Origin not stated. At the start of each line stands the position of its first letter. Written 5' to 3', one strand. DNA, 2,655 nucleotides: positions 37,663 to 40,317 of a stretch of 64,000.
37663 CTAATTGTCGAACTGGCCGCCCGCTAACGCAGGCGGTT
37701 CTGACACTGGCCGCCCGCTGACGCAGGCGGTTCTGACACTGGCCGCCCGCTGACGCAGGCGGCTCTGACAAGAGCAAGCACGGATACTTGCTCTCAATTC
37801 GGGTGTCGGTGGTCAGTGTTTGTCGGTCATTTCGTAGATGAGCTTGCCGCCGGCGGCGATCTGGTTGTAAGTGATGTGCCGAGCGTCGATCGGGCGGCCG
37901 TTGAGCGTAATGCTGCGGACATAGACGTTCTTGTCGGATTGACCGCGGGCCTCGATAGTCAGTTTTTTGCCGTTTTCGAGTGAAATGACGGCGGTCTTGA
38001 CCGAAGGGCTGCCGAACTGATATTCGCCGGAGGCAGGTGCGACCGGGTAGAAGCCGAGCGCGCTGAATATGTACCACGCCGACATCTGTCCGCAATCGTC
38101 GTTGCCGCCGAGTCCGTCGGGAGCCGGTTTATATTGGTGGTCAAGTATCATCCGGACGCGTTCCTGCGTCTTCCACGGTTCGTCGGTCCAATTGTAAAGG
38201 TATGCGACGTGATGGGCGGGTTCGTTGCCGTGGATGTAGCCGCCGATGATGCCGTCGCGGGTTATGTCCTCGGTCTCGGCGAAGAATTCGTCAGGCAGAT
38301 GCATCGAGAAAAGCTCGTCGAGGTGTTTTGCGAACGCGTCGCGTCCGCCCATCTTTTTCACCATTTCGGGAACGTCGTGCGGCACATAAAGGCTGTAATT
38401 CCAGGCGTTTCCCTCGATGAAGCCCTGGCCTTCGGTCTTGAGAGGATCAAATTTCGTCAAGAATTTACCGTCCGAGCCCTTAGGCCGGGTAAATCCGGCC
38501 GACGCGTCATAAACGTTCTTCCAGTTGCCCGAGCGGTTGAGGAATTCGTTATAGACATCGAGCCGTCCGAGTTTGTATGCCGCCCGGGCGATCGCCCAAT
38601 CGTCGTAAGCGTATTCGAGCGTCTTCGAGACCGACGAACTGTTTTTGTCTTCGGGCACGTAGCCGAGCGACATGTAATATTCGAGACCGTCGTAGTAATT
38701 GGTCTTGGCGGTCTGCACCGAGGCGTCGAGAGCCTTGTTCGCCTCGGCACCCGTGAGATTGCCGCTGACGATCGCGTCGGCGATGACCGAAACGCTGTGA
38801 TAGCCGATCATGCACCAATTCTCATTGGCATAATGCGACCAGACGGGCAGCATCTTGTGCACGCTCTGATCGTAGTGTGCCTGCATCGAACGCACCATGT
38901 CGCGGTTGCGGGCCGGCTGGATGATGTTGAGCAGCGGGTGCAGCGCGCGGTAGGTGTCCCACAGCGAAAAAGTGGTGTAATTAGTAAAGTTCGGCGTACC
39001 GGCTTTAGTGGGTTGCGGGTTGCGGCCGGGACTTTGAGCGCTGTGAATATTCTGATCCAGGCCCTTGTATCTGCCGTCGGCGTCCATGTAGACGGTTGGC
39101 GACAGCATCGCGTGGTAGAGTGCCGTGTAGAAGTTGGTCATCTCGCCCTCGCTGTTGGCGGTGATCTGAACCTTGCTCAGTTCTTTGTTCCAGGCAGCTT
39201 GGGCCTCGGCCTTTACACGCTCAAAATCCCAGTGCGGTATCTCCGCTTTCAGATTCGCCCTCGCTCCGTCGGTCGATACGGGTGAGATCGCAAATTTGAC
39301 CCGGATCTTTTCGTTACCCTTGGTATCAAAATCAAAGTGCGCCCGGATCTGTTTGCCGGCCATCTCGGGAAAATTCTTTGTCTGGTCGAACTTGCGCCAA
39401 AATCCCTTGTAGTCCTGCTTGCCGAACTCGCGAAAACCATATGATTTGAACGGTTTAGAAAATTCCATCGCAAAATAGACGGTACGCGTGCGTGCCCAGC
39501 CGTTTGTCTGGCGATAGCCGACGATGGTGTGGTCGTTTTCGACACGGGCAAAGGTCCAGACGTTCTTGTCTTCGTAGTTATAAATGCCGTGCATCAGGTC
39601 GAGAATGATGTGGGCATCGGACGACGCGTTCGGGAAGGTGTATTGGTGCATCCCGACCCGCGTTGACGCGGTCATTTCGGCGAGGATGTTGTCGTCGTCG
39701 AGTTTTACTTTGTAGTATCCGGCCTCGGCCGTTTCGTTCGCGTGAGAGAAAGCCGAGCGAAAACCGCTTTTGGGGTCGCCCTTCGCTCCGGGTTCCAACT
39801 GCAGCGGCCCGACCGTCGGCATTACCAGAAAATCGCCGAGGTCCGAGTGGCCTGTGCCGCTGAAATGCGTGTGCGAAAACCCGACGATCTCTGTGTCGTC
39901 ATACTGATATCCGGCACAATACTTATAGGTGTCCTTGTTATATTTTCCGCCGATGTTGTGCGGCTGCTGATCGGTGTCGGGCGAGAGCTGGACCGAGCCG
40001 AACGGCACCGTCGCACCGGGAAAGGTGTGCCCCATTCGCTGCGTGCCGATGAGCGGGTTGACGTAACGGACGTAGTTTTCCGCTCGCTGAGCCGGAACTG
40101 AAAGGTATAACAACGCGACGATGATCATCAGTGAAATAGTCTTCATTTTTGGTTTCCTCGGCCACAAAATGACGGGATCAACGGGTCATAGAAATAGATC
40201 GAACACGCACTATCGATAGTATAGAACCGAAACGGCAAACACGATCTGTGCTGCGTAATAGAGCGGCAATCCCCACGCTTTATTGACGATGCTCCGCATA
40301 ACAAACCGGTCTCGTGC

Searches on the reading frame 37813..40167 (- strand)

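Call 97: search_protein_families(library=pfam, proteins=[window:37813-40167:-], max_evalue=0.001)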
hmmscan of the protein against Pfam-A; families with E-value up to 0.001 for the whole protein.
window:37813-40167:- (784 aa): 2 families
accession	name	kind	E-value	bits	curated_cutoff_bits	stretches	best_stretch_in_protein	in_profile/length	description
PF07971.18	Glyco_hydro_92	-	1.1e-174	582.2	24.6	1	301-781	1-463/464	Glycosyl hydrolase family 92 catalytic domain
PF17678.7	Glyco_hydro_92N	-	1.2e-80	271.1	34.5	1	35-295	1-236/236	Glycosyl hydrolase family 92 N-terminal domain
